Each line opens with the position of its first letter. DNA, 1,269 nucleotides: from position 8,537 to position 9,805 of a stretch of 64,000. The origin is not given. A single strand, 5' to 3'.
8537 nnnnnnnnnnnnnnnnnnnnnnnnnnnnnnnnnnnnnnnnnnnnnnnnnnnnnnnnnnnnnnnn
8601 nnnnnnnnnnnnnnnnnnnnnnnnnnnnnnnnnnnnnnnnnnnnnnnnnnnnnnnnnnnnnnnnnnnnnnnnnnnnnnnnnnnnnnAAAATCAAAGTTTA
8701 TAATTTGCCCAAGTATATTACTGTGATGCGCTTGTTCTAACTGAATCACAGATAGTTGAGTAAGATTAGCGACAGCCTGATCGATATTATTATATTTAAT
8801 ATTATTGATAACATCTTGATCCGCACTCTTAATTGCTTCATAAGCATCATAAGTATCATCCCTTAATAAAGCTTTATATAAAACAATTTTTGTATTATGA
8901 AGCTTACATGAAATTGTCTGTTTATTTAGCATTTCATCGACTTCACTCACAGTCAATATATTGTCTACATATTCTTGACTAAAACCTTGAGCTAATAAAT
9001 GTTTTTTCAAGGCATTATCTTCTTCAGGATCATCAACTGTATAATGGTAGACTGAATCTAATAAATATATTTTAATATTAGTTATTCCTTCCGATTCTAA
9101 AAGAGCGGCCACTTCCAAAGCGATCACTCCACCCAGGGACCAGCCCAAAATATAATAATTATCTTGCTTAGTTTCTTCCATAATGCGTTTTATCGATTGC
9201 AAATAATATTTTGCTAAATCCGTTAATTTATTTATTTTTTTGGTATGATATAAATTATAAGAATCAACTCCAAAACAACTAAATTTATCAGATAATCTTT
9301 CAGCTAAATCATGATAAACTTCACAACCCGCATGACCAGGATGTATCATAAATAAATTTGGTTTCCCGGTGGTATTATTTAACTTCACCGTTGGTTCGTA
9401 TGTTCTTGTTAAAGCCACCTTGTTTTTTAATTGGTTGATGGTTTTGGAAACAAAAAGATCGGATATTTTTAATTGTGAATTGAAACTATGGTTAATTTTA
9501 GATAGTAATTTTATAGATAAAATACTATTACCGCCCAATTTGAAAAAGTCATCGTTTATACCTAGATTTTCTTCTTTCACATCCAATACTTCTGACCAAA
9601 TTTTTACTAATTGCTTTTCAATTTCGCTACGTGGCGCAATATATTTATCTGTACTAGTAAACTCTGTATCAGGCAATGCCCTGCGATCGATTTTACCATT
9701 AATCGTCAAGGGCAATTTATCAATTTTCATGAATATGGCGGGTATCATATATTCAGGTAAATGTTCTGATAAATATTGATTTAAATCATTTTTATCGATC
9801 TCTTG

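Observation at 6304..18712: Compositionally foreign 10-kb NRPS gene inserted into a conserved housekeeping neighbourhood next to tandem MFS exporters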

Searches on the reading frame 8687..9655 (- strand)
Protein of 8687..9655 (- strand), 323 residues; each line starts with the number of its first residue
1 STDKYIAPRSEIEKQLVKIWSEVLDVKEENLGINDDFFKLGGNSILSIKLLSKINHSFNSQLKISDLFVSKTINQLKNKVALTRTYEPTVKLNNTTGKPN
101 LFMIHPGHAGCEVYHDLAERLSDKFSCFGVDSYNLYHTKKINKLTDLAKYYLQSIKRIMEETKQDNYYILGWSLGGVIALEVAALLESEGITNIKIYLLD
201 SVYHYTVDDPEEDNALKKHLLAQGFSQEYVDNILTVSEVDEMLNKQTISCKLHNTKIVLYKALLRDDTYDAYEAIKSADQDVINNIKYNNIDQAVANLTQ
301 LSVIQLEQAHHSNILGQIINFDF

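Call 18: find_homologous_proteins(query=window:8687-9655:-, max_evalue=0.00001)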
Query window:8687-9655:- (323 aa): 54 proteins with E <= 0.00001 among 1709 candidates.
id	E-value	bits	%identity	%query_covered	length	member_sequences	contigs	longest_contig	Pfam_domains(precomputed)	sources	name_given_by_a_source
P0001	5.1e-192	655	93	100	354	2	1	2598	PF00550.32,PF00561.27,PF00975.27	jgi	jgi:pimeloyl-ACP methyl ester carboxylesterase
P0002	9.4e-80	287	44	98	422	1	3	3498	PF00550.32,PF00975.27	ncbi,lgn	ncbi:MAG: phosphopantetheine-binding protein [Neisseriaceae bacterium]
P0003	2.3e-79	285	43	97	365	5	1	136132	PF00550.32,PF00975.27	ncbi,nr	ncbi:thioesterase domain-containing protein (plasmid) [Candidatus Bandiella numerosa]|nr:thioesteras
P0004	3.5e-78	281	44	98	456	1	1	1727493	PF00550.32,PF13193.13,PF00975.27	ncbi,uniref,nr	ncbi:phosphopantetheine-binding protein [Candidatus Megaera polyxenophila]|uniref:phosphopantetheine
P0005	2.0e-77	279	44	96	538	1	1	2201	PF00550.32,PF00501.35,PF13193.13,PF00975.27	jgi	jgi:thioesterase domain-containing protein/acyl carrier protein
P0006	3.4e-76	275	44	98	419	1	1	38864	PF00550.32,PF13193.13,PF00561.27,PF00975.27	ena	-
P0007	9.6e-76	273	45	98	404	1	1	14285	PF00550.32,PF00975.27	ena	-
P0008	1.3e-75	273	54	72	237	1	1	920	PF00561.27,PF00975.27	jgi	jgi:hypothetical protein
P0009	2.4e-75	272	43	97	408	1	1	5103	PF00550.32,PF00975.27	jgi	jgi:pimeloyl-ACP methyl ester carboxylesterase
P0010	1.1e-74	270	43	97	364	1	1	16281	PF00550.32,PF00561.27,PF00975.27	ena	-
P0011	2.1e-74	269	43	97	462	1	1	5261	PF00550.32,PF13193.13,PF00561.27,PF00975.27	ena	-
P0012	3.0e-72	262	43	98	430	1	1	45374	PF00550.32,PF13193.13,PF00975.27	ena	-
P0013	3.2e-69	252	43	97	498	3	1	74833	PF00550.32,PF13193.13,PF00561.27,PF00975.27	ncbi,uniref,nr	ncbi:Dimodular nonribosomal peptide synthase [Chryseobacterium potabilaquae]|uniref:Dimodular nonrib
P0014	8.0e-68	247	41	97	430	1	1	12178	PF00550.32,PF00975.27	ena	-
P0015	2.2e-67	246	44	95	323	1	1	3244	PF00550.32,PF00975.27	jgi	-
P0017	1.1e-65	240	40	97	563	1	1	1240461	PF00550.32,PF00501.35,PF13193.13,PF00975.27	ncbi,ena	-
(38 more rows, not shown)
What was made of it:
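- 8687..9358 (-): TE thioesterase domain (aa 3119-3342), GWSLGG. Megaera and Chryseobacterium (call 18).
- Closest known: NRPS genes of protist and arthropod endosymbionts. Same: They are the best named matches to the T-TE region (43-44%, call 18).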

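Call 19: find_encoding_contigs(protein=P0004, flank=10000, max_places=2)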
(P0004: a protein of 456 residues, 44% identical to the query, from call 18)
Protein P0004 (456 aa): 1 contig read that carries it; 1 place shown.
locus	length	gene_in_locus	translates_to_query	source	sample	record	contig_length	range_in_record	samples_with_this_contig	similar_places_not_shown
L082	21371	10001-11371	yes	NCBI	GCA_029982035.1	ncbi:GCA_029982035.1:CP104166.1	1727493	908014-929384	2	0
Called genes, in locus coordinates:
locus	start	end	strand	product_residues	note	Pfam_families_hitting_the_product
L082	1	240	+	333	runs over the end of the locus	PF02423:OCD_Mu_crystall, PF01488:Shikimate_DH (weak)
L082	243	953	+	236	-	PF06245:DUF1015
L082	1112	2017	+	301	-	PF01609:DDE_Tnp_1, PF13612:DDE_Tnp_1_3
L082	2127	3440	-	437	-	PF05598:DUF772, PF01609:DDE_Tnp_1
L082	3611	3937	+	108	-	-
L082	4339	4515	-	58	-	PF13817:DDE_Tnp_IS66_C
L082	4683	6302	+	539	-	PF13102:Phage_int_SAM_5 (faint), PF00589:Phage_integrase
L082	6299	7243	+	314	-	PF00589:Phage_integrase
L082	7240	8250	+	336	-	PF02899:Phage_int_SAM_1, PF13495:Phage_int_SAM_4 (weak), PF00589:Phage_integrase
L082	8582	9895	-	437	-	PF05598:DUF772, PF01609:DDE_Tnp_1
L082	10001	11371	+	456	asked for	PF13193:AMP-binding_C, PF00550:PP-binding, PF00975:Thioesterase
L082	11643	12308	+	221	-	PF00155:Aminotran_1_2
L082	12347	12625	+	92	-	-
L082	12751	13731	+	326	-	PF13546:DDE_5, PF04693:DDE_Tnp_2, PF01609:DDE_Tnp_1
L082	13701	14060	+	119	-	-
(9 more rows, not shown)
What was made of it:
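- Closest known: NRPS genes of protist and arthropod endosymbionts. Different: The Megaera copy examined is an IS-flanked fragment (call 19).
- Megaera are IS-disrupted fragments (call 19).
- Tried and rejected: Megaera hit is an IS-flanked fragment and uninformative for cassette structure (call 19).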

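Call 20: find_encoding_contigs(protein=P0003, flank=10000, max_places=2)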
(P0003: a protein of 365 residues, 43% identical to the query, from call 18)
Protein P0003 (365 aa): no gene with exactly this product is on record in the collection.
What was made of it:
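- Tried and rejected: Bandiella plasmid protein failed (call 20).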

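Call 21: find_encoding_contigs(protein=P0001, flank=10000, max_places=3)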
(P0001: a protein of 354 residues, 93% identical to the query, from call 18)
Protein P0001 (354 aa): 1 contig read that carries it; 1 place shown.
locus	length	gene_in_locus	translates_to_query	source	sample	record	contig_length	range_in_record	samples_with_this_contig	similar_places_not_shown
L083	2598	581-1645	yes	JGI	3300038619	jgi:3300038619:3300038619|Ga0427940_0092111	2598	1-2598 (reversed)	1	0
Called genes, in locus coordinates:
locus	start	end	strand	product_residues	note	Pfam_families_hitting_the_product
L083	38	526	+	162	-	PF00501:AMP-binding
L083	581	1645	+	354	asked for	PF00550:PP-binding, PF00561:Abhydrolase_1 (weak), PF00975:Thioesterase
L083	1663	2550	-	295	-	PF07690:MFS_1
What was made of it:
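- The closely related L083 copy appears split into two ORFs (call 21).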

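Call 22: find_encoding_contigs(protein=P0017, flank=10000, max_places=2)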
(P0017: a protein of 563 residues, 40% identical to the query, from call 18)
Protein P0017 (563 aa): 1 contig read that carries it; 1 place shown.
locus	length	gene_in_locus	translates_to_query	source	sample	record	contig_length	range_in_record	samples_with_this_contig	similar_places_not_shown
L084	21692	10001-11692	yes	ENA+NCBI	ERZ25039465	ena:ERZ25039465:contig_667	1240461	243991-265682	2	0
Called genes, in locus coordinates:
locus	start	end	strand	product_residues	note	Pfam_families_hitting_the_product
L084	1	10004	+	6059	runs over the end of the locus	PF00668:Condensation, PF00501:AMP-binding, PF00550:PP-binding, PF13193:AMP-binding_C, PF00668:Condensation, PF00501:AMP-binding, PF00550:PP-binding, PF13193:AMP-binding_C, +13 more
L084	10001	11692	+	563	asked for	PF00501:AMP-binding, PF13193:AMP-binding_C, PF00550:PP-binding, PF00975:Thioesterase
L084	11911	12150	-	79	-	-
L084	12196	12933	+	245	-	PF00106:adh_short, PF08659:KR, PF13561:adh_short_C2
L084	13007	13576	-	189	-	PF00210:Ferritin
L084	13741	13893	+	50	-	-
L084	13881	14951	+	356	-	PF00328:His_Phos_2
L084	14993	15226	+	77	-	-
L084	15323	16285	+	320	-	PF13701:DDE_Tnp_1_4, PF01609:DDE_Tnp_1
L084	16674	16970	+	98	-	-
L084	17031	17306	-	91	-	PF00180:Iso_dh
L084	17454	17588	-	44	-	-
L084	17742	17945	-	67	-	PF00180:Iso_dh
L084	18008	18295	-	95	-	-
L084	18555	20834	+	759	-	PF02861:Clp_N, PF13191:AAA_16 (weak), PF00004:AAA, PF17871:AAA_lid_9, PF00004:AAA, PF07724:AAA_2, PF07728:AAA_5, PF10431:ClpB_D2-small, +11 more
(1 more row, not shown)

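Call 51: find_related_loci(query=window:8687-9655:-, collection=metagenome_contigs, flank=10000)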
Query window:8687-9655:- (323 aa) in metagenome_contigs; peptide patterns used: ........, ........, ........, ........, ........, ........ (x = any residue, [..] = any of these).
492 stretches matched a pattern; 26 encode a relative of the query (tblastn E <= 1e-3); 26 distinct loci.
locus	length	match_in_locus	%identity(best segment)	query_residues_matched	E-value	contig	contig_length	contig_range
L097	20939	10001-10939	44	5-315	3e-81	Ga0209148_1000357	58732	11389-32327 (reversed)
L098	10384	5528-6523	40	3-321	7e-74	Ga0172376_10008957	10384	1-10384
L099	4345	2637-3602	41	3-318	5e-74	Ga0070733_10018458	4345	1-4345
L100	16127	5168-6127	39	5-315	1e-69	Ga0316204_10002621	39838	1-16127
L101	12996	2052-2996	33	1-315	7e-46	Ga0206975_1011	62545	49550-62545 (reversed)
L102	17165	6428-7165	29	3-272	5e-23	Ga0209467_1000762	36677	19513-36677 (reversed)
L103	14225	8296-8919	31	5-186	4e-23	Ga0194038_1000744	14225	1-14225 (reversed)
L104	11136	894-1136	41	2-84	2e-17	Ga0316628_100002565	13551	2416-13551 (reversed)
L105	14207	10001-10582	32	6-202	3e-24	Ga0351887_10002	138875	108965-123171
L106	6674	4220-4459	45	1-84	2e-14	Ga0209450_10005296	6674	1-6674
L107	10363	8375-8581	42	1-73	4e-14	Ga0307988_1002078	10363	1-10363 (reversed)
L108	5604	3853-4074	37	5-80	7e-14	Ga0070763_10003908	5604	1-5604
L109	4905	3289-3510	37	5-80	8e-14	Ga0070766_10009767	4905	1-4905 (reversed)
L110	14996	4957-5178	36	1-76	1e-11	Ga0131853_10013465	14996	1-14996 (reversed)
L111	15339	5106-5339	33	1-80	3e-11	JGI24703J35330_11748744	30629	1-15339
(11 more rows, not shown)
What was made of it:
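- Tried and rejected: The JGI metagenome scan with the T-TE region found nothing closer than 44% (call 51).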
